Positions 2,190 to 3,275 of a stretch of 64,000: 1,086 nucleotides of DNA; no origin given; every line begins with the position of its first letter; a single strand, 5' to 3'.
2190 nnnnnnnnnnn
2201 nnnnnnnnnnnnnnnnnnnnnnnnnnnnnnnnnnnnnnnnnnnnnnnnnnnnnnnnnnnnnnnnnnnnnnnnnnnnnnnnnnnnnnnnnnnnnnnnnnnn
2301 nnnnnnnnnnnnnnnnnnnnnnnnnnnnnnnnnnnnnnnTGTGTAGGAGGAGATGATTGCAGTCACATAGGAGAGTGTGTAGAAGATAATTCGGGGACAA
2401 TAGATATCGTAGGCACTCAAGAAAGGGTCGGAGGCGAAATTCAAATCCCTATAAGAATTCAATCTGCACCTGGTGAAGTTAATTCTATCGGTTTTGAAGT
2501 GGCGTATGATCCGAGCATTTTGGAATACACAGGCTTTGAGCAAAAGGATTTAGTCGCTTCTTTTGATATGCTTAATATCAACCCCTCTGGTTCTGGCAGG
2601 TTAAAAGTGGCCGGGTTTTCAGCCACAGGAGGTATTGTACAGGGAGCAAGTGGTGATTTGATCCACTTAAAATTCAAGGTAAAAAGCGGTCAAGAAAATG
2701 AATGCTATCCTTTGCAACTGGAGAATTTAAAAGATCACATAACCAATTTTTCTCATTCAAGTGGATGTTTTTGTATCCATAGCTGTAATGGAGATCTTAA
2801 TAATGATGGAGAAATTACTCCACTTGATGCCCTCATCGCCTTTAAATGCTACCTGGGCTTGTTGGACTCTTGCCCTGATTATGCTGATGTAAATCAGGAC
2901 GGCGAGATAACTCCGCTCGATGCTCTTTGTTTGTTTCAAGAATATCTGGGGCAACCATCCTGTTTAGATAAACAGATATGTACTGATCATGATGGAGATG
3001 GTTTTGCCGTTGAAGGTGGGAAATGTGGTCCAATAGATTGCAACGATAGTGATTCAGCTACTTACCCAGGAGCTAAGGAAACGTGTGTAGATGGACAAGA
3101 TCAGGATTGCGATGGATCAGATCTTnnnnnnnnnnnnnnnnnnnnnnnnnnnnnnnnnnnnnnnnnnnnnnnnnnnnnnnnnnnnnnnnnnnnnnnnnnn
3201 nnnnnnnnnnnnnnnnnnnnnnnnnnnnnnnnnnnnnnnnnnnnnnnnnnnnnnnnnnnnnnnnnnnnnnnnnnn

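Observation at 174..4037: Single protein combining cohesin and dockerin modules with beta-helix and MopE-like Cys/Asp repeats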

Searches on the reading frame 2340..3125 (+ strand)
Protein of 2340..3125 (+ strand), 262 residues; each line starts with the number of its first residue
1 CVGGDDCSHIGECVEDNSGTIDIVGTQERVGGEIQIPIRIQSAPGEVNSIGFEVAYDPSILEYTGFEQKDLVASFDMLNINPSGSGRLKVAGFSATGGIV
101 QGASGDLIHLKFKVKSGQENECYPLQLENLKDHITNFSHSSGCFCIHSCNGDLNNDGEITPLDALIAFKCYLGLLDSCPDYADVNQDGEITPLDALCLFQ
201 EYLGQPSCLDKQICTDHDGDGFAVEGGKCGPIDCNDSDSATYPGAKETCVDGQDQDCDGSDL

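Call 13: search_protein_families(library=pfam, proteins=[window:2340-3125:+], max_evalue=10)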
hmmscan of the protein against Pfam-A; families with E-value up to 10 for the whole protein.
window:2340-3125:+ (262 aa): 5 families
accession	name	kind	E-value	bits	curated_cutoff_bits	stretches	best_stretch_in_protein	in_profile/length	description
PF00963.24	Cohesin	-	9e-11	42.6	24.1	1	20-122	2-109/139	Cohesin domain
PF00404.24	Dockerin_1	-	1.4e-10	41.6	22.9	1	151-198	2-52/57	Dockerin type I domain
PF11617.13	Cu-binding_MopE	-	1e-08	35.7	27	1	233-260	1-27/30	Putative metal-binding motif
PF13405.12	EF-hand_6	-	0.1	12.8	25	0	182-200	9-27/30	EF-hand domain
PF13202.12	EF-hand_5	-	0.15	12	25.9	2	181-192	7-18/25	EF hand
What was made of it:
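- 2970..3125 (+): Sixth MopE-type motif, res 933-984. It continues the reading frame beyond the point ('...PSCLD') where about half of the didomain carriers end. Pfam Cu-binding_MopE E 1e-8 on the sub-fragment (call 13).
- On Cohesin (Pfam PF00963): 42.6 bits on the sub-fragment (call 13).
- The tail starts with an in-frame MopE motif (call 13).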

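Call 14: search_solved_structures(query=window:2340-3125:+, max_evalue=1, show_alignments=3)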
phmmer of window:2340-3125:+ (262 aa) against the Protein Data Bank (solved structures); distinct sequences matched with E-value up to 1: 20.
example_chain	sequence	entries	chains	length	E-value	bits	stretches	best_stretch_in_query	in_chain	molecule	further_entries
4ums_A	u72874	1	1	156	2.3e-06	30.5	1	27-127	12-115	CELLULOSOMAL ANCHORING SCAFFOLDIN B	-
3kcp_A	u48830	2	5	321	0.00014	24.6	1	16-73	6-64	Cellulosomal-scaffolding protein A | Cellulosome anchoring protein cohesin region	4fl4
2xdh_A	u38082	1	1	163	0.0019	20.9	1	23-134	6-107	COHESIN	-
2y3n_B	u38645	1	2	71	0.0074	19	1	149-206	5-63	CELLULOSOMAL FAMILY-48 PROCESSIVE GLYCOSIDE HYDROLASE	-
2mte_A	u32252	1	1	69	0.01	18.5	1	150-202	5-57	Cellulose 1,4-beta-cellobiosidase (reducing end) CelS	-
1daq_A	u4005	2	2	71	0.011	18.5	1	150-202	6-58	ENDOGLUCANASE SS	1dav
5nrm_A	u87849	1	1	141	0.016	17.9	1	27-117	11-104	Endoglucanase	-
5nrk_A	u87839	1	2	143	0.016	17.9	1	27-117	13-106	Endoglucanase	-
2vn5_B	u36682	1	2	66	0.026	17.2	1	151-209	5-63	ENDOGLUCANASE A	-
3ul4_B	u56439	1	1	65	0.036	16.7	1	149-204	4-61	Cellulosome enzyme, dockerin type I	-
4fl4_A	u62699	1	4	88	0.039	16.6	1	135-202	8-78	Glycoside hydrolase family 9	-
2vov_A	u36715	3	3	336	0.053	16.2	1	216-261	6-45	SURFACE-ASSOCIATED PROTEIN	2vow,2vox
2vn6_B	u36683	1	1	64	0.086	15.5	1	151-208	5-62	ENDOGLUCANASE A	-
1aoh_A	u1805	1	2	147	0.096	15.3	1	27-120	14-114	Cellulosomal-scaffolding protein A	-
2ccl_A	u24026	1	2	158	0.11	15.1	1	23-73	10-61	CELLULOSOMAL SCAFFOLDING PROTEIN A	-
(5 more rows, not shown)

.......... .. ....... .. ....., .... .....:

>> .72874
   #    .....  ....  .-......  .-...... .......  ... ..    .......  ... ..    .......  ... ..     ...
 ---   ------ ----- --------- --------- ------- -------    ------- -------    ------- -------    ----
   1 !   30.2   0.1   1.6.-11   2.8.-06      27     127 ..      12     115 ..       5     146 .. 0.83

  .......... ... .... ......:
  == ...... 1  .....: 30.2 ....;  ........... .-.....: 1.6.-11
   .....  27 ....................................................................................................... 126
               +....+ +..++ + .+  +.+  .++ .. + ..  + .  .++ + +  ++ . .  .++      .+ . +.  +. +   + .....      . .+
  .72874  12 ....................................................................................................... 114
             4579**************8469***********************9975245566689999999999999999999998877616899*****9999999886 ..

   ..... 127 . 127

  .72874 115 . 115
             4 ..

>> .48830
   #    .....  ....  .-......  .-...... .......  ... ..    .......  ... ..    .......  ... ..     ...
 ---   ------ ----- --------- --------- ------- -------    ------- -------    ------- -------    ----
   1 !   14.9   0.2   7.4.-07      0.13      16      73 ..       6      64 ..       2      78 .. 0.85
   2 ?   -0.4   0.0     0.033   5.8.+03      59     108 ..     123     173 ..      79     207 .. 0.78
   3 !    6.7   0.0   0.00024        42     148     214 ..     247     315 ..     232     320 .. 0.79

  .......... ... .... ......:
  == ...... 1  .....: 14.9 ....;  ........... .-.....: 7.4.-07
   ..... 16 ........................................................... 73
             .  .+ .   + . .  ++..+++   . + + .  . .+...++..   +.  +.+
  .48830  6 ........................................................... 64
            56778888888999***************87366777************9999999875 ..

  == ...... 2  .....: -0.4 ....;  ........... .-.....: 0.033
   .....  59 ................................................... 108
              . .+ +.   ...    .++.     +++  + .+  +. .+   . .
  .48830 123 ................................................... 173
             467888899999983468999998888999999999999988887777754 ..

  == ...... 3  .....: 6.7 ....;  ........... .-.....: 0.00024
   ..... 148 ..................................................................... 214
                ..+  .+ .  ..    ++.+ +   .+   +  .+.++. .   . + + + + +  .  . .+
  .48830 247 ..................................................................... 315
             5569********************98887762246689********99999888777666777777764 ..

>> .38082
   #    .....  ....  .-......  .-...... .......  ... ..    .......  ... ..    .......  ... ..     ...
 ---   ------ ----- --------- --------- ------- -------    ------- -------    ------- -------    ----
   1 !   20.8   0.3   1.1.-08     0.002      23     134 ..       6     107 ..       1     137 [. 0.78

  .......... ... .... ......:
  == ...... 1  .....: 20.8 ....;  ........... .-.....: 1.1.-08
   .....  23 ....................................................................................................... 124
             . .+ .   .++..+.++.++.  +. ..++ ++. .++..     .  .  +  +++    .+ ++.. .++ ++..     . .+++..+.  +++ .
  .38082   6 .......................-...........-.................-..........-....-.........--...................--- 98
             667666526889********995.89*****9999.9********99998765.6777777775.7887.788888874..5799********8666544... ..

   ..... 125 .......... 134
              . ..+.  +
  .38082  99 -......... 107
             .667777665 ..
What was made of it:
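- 2370..2783 (+): Cohesin module, res 733-870. PDB cohesin hits (call 14).
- On MopE copper-binding protein: The PDB MopE chain 2vov_A is marginal (E 0.053) and confined to that motif (call 14).
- Closest known: Archaeoglobus fulgidus cohesin/dockerin protein. Same: 2xdh_A is a direct sequence hit (E 0.0019, call 14).
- Closest known: MopE of Methylococcus capsulatus. Same: PDB 2vov, 'surface-associated protein', is a marginal hit at E 0.053 (call 14).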
